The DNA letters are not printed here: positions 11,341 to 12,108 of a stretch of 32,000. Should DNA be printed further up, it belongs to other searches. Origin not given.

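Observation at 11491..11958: Serine-acetyltransferase-like hexapeptide enzyme embedded between the van ligase and the racemase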

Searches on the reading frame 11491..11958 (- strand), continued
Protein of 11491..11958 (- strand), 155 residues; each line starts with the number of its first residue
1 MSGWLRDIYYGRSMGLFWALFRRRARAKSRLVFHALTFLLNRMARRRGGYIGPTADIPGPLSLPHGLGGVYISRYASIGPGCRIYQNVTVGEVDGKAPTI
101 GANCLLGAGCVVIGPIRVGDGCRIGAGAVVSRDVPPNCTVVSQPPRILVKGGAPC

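Call 28: search_protein_families(library=pfam, proteins=[L063:3936-4997:+, L063:5550-6716:+, L033:6382-7053:+, L033:7612-9474:-, L073:8655-9560:+, L073:9557-10789:+, L073:6606-7730:-, L014:7157-7984:+, L014:6256-7122:+, L049:8496-9728:-])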
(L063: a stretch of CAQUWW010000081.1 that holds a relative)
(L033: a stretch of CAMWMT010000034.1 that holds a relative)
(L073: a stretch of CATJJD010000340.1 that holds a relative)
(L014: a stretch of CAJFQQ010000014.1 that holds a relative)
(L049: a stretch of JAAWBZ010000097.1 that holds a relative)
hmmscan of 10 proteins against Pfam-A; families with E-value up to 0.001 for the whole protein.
L063:3936-4997:+ (353 aa): 4 families
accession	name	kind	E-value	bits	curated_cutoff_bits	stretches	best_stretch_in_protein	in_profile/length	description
PF08240.17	ADH_N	-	1e-30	106.5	23.5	1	38-148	2-103/104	Alcohol dehydrogenase GroES-like domain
PF00107.32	ADH_zinc_N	-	3.3e-23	82.5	31.8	1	187-314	1-127/129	Zinc-binding dehydrogenase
PF16912.11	Glu_dehyd_C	-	1.1e-11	45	34.9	1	156-352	4-210/211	Glucose dehydrogenase C-terminus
PF13602.12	ADH_zinc_N_2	-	1.9e-05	26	27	1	220-338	1-120/134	Zinc-binding dehydrogenase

L063:5550-6716:+ (388 aa): 7 families
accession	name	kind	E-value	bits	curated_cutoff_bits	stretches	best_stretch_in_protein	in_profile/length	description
PF03054.22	tRNA_Me_trans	-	8.3e-76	254.6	20.6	1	25-230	1-201/202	tRNA methyl transferase HUP domain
PF20259.3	tRNA_Me_trans_M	-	6.7e-19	67.6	27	1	237-301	3-66/66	tRNA methyl transferase PRC-barrel domain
PF20258.4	tRNA_Me_trans_C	-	2.9e-16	60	20.6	1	311-383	5-77/77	Aminomethyltransferase beta-barrel domain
PF02540.23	NAD_synthase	-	4.7e-06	26.3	21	1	21-67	15-63/242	NAD synthase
PF06508.19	QueC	-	4.9e-05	23.4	22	1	26-61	1-36/210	Queuosine biosynthesis protein QueC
PF24167.1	DUF7411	-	0.00017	21.7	28.7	0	26-58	2-33/194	Family of unknown function (DUF7411)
PF00764.25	Arginosuc_synth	-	0.00051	20.6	27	0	26-65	1-42/162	Arginosuccinate synthase N-terminal HUP domain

L033:6382-7053:+ (223 aa): 1 family
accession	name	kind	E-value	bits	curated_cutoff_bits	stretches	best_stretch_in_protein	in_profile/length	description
PF04892.17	VanZ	-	2.1e-26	93.5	30.1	1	72-188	5-125/126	VanZ like family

L033:7612-9474:- (620 aa): 3 families
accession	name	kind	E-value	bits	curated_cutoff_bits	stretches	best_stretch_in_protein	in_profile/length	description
PF00358.26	PTS_EIIA_1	-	2.7e-41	140.7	27.2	1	474-597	2-126/127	phosphoenolpyruvate-dependent sugar phosphotransferase system, EIIA 1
PF02378.23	PTS_EIIC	-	4.3e-31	108.6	30.7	1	109-390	2-318/319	Phosphotransferase system, EIIC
PF00367.25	PTS_EIIB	-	7.7e-16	57.7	27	1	9-41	2-34/34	phosphotransferase system, EIIB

L073:8655-9560:+ (301 aa): 6 families
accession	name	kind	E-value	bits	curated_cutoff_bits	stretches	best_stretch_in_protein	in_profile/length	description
PF08241.18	Methyltransf_11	-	7.7e-15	55.8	21.2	1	88-182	1-94/95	Methyltransferase domain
PF13649.12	Methyltransf_25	-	4.4e-14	53.4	27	1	87-179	1-97/97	Methyltransferase domain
PF13489.12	Methyltransf_23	-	2.8e-12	47.1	27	1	69-245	9-162/164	Methyltransferase domain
PF13847.12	Methyltransf_31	-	1.9e-09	37.8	27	1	84-195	4-120/145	Methyltransferase domain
PF08242.18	Methyltransf_12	-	9.1e-09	36.4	30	1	88-181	1-98/98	Methyltransferase domain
PF01209.24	Ubie_methyltran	-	2.9e-05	24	20.1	1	83-183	49-151/233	ubiE/COQ5 methyltransferase family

L073:9557-10789:+ (410 aa): 1 family
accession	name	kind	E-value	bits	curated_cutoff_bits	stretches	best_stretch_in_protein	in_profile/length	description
PF09587.15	PGA_cap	-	8.2e-53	179.9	27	1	95-321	1-253/255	Bacterial capsule synthesis protein PGA_cap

L073:6606-7730:- (374 aa): 1 family
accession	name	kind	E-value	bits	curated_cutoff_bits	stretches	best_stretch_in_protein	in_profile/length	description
PF07804.18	HipA_C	-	2.5e-05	24.5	30.5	1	259-362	125-207/213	HipA-like C-terminal domain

L014:7157-7984:+ (275 aa): 1 family
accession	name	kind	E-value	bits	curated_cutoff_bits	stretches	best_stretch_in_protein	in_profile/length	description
PF13566.11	DUF4130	-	2.7e-43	147.9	27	1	81-241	1-146/146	Domain of unknown function (DUF4130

L014:6256-7122:+ (288 aa): 1 family
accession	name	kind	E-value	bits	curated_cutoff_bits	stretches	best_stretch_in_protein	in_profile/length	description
PF05857.17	TraX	-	1.6e-28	100.5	25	2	5-113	4-104/217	TraX protein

L049:8496-9728:- (410 aa): 1 family
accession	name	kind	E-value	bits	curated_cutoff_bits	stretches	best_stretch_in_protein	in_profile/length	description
PF00999.27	Na_H_Exchanger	-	1e-40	140.2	26.2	1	23-377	2-363/375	Sodium/hydrogen exchanger, transmembrane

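Call 32: predict_structure(alignment_id=A1)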
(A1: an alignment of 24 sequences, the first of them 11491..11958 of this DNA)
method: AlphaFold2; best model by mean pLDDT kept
length: 155 residues; sequences in the alignment: 24
mean_pLDDT: 90.8   pTM: 0.80
mean pLDDT of the five models: 90.8, 89.1, 61.1, 58.1, 55.3
residues with pLDDT >= 90: 119; 70-90: 24; 50-70: 12; < 50: 0
segments of 3 or more residues with pLDDT < 50: none
pLDDT, mean of each block of 10 residues (from residue 1): 69 85 93 95 92 92 92 97 97 96 98 98 97 98 78 63
secondary structure, 60 per line:
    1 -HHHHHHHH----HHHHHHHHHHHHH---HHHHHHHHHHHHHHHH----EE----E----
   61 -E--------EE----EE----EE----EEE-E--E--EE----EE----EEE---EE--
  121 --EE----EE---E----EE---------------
elements in order: H2-9 H14-26 H30-45 E89-91 E111-113

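Call 35: list_cluster_members(proteins=[window:11491-11958:-, window:10403-11497:-])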
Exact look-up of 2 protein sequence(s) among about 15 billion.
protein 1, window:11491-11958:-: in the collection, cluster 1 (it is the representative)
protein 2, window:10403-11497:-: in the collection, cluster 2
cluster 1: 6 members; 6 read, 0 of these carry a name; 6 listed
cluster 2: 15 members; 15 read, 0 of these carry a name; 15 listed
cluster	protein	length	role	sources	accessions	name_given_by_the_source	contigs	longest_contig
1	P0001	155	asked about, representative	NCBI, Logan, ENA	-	-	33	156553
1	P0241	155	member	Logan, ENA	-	-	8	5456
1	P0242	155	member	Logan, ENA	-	-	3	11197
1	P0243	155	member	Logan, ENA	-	-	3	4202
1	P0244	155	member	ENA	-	-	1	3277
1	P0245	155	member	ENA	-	-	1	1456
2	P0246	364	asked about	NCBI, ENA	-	-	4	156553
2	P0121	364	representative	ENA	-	-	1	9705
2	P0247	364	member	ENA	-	-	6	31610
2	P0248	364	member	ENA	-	-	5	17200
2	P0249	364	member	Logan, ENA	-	-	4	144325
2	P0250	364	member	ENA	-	-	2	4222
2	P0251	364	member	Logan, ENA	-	-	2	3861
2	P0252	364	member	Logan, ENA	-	-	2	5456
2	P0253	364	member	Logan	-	-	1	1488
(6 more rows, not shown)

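Call 37: fold_search(model_id=the predicted structure, library=pdb)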
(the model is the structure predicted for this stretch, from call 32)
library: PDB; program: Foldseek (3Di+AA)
matches with E <= 10: 629; with E <= 0.001: 96
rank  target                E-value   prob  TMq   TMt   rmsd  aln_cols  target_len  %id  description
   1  7bw9_B                2.0e-08  1.00  0.62  0.36   4.1       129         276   28  Crystal structure of Serine acetyltransferase isoform 3 in complex with cysteine from Entamoeba histolytica (released 2021-04-14)
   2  7bw9_A                2.6e-08  1.00  0.62  0.36   4.1       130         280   28  Crystal structure of Serine acetyltransferase isoform 3 in complex with cysteine from Entamoeba histolytica (released 2021-04-14)
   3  7bw9_C                4.9e-08  1.00  0.63  0.36   4.0       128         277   29  Crystal structure of Serine acetyltransferase isoform 3 in complex with cysteine from Entamoeba histolytica (released 2021-04-14)
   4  3p47                  7.5e-08  1.00  0.62  0.37   3.6       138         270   31  Crystal structure of Entamoeba histolytica Serine acetyltransferase 1 in complex with L-cysteine (released 2011-02-02)
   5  3q1x                  8.4e-08  1.00  0.62  0.37   3.5       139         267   32  Crystal structure of Entamoeba histolytica serine acetyltransferase 1 in complex with L-serine (released 2011-02-02)
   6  4n6b_D                2.7e-07  1.00  0.64  0.44   5.7       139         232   34  Soybean Serine Acetyltransferase Complexed with CoA (released 2013-11-13)
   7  9m7a_C                3.5e-07  1.00  0.69  0.37   5.2       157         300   23  Crystal structure of Serine Acetyltransferase (SAT) from Planctomyces limnophilus in complex with its inhibitor (Cyste (released 2026-03-11)
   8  6lcn_D                4.9e-07  1.00  0.60  0.33   5.4       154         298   21  Crystal structure of Serine Acetyltransferase from Planctomyces limnophilus at 2.15A (released 2020-12-02)
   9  8i06_A                6.5e-07  1.00  0.64  0.42   4.0       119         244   34  Crystal structure of serine acetyltransferase from Salmonella typhimurium complexed with CoA (released 2023-11-22)
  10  3p1b                  6.5e-07  1.00  0.61  0.37   3.6       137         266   31  Crystal structure of the native serine acetyltransferase 1 from Entamoeba histolytica (released 2011-02-02)
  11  9m7a_A                6.5e-07  1.00  0.62  0.35   5.5       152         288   22  Crystal structure of Serine Acetyltransferase (SAT) from Planctomyces limnophilus in complex with its inhibitor (Cyste (released 2026-03-11)
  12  6lcn_F                6.5e-07  1.00  0.62  0.33   5.5       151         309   22  Crystal structure of Serine Acetyltransferase from Planctomyces limnophilus at 2.15A (released 2020-12-02)
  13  9m7a_B                9.6e-07  1.00  0.73  0.40   4.0       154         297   23  Crystal structure of Serine Acetyltransferase (SAT) from Planctomyces limnophilus in complex with its inhibitor (Cyste (released 2026-03-11)
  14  4n6b_A                1.0e-06  1.00  0.63  0.43   9.3       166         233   28  Soybean Serine Acetyltransferase Complexed with CoA (released 2013-11-13)
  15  6lcn_C                1.2e-06  1.00  0.71  0.39   4.0       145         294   23  Crystal structure of Serine Acetyltransferase from Planctomyces limnophilus at 2.15A (released 2020-12-02)
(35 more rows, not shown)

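Call 61: search_protein_representatives(protein=window:11491-11958:-)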
Query: 155 residues. Proteins with E-value up to 0.001 (for the whole library): 19161; up to 1e-10: 2207; up to 1e-30: 9. The best 150 are listed.
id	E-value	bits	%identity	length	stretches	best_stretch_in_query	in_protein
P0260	1.4e-41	158.2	54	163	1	3-144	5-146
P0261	2.6e-38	147.5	51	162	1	11-150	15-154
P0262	1.1e-36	142.3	66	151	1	43-154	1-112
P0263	3.4e-33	130.9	61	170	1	7-113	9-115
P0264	1.2e-32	129.1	45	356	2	31-151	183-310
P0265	2.4e-32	128.1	60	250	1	7-113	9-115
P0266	4.9e-32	127.1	54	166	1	11-120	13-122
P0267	1.5e-31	125.5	74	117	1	52-137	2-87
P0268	4.1e-31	124.1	35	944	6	53-148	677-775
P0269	1.5e-30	122.2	59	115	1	9-109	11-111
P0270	1.4e-29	119.2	63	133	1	3-95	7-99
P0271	1.5e-29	119.1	65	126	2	10-81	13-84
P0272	2.1e-29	118.5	41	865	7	76-152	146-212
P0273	3.1e-28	114.8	48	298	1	14-150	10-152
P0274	1.7e-26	109.1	58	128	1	45-149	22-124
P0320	3.2e-21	91.9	49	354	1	41-150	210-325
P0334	1.2e-20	90.1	43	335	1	35-149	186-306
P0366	2.5e-19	85.8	47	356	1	31-151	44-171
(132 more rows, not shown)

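Call 63: search_protein_families(library=pfam, proteins=[P0264, P0265, P0273, P0260, P0261, P0320, P0334, P0366])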
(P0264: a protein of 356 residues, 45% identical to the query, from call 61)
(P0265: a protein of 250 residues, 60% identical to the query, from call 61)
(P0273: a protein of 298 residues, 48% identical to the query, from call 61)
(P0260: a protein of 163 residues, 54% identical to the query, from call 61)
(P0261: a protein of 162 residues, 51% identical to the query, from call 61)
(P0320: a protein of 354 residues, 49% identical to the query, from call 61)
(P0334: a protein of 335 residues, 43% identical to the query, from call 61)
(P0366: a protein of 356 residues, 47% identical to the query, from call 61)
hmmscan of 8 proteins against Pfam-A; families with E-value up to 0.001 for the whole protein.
P0264 (356 aa): 4 families
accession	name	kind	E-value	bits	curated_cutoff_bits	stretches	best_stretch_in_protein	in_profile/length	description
PF00132.30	Hexapep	-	4.5e-24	83.5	27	3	256-289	1-34/36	Bacterial transferase hexapeptide (six repeats)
PF06426.19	SATase_N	-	7.7e-14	52.3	21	2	142-175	71-104/105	Serine acetyltransferase, N-terminal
PF14602.12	Hexapep_2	-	3.8e-10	39.7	27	1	259-290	4-33/34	Hexapeptide repeat of succinyl-transferase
PF25084.1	LbH_EIF2B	-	4.8e-06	27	54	0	205-248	16-56/105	EIF2B subunit epsilon LbH domain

P0265 (250 aa): 1 family
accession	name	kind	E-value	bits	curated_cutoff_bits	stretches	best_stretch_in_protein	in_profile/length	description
PF00132.30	Hexapep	-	1.3e-08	34.6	27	0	72-94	2-24/36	Bacterial transferase hexapeptide (six repeats)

P0273 (298 aa): 4 families
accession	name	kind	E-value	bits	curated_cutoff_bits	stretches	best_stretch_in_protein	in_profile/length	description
PF00132.30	Hexapep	-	6.1e-14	51.5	27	1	100-132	2-34/36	Bacterial transferase hexapeptide (six repeats)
PF13624.11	SurA_N_3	-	4.9e-08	33.4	27.2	1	178-260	76-160/162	SurA-like N-terminal domain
PF25084.1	LbH_EIF2B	-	5.3e-08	33.3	54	1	66-149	4-87/105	EIF2B subunit epsilon LbH domain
PF14602.12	Hexapep_2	-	9.9e-07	28.8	27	1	118-142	2-26/34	Hexapeptide repeat of succinyl-transferase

P0260 (163 aa): 3 families
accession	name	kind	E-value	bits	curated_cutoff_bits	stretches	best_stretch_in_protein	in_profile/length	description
PF00132.30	Hexapep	-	1e-15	57.1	27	1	100-133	2-35/36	Bacterial transferase hexapeptide (six repeats)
PF14602.12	Hexapep_2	-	1.1e-08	35.1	27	1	102-132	4-32/34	Hexapeptide repeat of succinyl-transferase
PF25084.1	LbH_EIF2B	-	3.5e-05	24.2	54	1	79-141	40-102/105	EIF2B subunit epsilon LbH domain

P0261 (162 aa): 2 families
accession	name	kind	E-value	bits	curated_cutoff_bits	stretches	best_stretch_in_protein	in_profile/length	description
PF00132.30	Hexapep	-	4.6e-12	45.5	27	1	102-134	2-34/36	Bacterial transferase hexapeptide (six repeats)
PF14602.12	Hexapep_2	-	6.3e-05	23.1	27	1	103-134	3-32/34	Hexapeptide repeat of succinyl-transferase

P0320 (354 aa): 4 families
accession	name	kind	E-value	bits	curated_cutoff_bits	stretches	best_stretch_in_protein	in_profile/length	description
PF00132.30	Hexapep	-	3.2e-13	49.2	27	1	273-305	2-34/36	Bacterial transferase hexapeptide (six repeats)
PF14602.12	Hexapep_2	-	1.1e-06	28.7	27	1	274-305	3-32/34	Hexapeptide repeat of succinyl-transferase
PF25084.1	LbH_EIF2B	-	2.9e-06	27.7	54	1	243-322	8-87/105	EIF2B subunit epsilon LbH domain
PF24894.1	Hexapep_GlmU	-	4.2e-05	24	23.3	1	258-339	20-101/104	GlmU-like, C-terminal hexapeptide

P0334 (335 aa): 3 families
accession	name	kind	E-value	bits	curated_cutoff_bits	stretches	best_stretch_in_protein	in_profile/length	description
PF00132.30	Hexapep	-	1.3e-12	47.3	27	1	255-289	2-36/36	Bacterial transferase hexapeptide (six repeats)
PF14602.12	Hexapep_2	-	8.2e-07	29.1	27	1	256-289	3-34/34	Hexapeptide repeat of succinyl-transferase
PF25084.1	LbH_EIF2B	-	4.9e-05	23.7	54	1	221-292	4-75/105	EIF2B subunit epsilon LbH domain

P0366 (356 aa): 3 families
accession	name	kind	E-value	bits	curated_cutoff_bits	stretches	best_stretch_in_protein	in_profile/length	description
PF00132.30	Hexapep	-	3.3e-15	55.5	27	2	117-150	1-34/36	Bacterial transferase hexapeptide (six repeats)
PF14602.12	Hexapep_2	-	1.8e-07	31.2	27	1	120-151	4-33/34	Hexapeptide repeat of succinyl-transferase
PF06426.19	SATase_N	-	1.4e-05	25.8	21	1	3-36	71-104/105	Serine acetyltransferase, N-terminal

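Call 66: find_encoding_contigs(protein=P0001, flank=3000, max_places=4)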
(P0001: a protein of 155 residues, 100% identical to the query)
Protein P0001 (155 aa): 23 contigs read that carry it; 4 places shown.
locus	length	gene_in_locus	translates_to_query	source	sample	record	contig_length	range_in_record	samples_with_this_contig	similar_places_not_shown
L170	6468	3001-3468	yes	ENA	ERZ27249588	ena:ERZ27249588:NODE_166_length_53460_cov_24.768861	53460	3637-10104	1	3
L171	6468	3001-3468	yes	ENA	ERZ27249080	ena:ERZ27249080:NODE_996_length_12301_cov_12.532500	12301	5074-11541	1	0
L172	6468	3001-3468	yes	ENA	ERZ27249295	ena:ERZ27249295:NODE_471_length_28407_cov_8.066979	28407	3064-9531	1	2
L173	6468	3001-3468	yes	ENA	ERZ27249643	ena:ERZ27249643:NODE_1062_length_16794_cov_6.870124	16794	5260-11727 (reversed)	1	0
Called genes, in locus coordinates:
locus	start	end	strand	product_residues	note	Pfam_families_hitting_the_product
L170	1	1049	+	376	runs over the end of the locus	PF00512:HisKA, PF02518:HATPase_c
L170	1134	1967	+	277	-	PF04294:VanW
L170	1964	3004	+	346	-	PF01820:Dala_Dala_lig_N, PF02222:ATP-grasp, PF02786:CPSase_L_D2 (faint), PF07478:Dala_Dala_lig_C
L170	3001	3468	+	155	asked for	PF00132:Hexapep, PF14602:Hexapep_2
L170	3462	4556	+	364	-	PF01168:Ala_racemase_N, PF00842:Ala_racemase_C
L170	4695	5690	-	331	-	PF04015:DUF362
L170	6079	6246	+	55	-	-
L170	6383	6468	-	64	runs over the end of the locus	-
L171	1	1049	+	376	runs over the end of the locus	PF00512:HisKA, PF02518:HATPase_c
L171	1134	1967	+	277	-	PF04294:VanW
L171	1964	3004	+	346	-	PF01820:Dala_Dala_lig_N, PF02222:ATP-grasp, PF02786:CPSase_L_D2 (faint), PF07478:Dala_Dala_lig_C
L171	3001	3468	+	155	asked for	PF00132:Hexapep, PF14602:Hexapep_2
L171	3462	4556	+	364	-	PF01168:Ala_racemase_N, PF00842:Ala_racemase_C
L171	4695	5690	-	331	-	PF04015:DUF362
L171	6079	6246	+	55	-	-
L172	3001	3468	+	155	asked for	PF00132:Hexapep, PF14602:Hexapep_2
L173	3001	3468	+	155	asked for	PF00132:Hexapep, PF14602:Hexapep_2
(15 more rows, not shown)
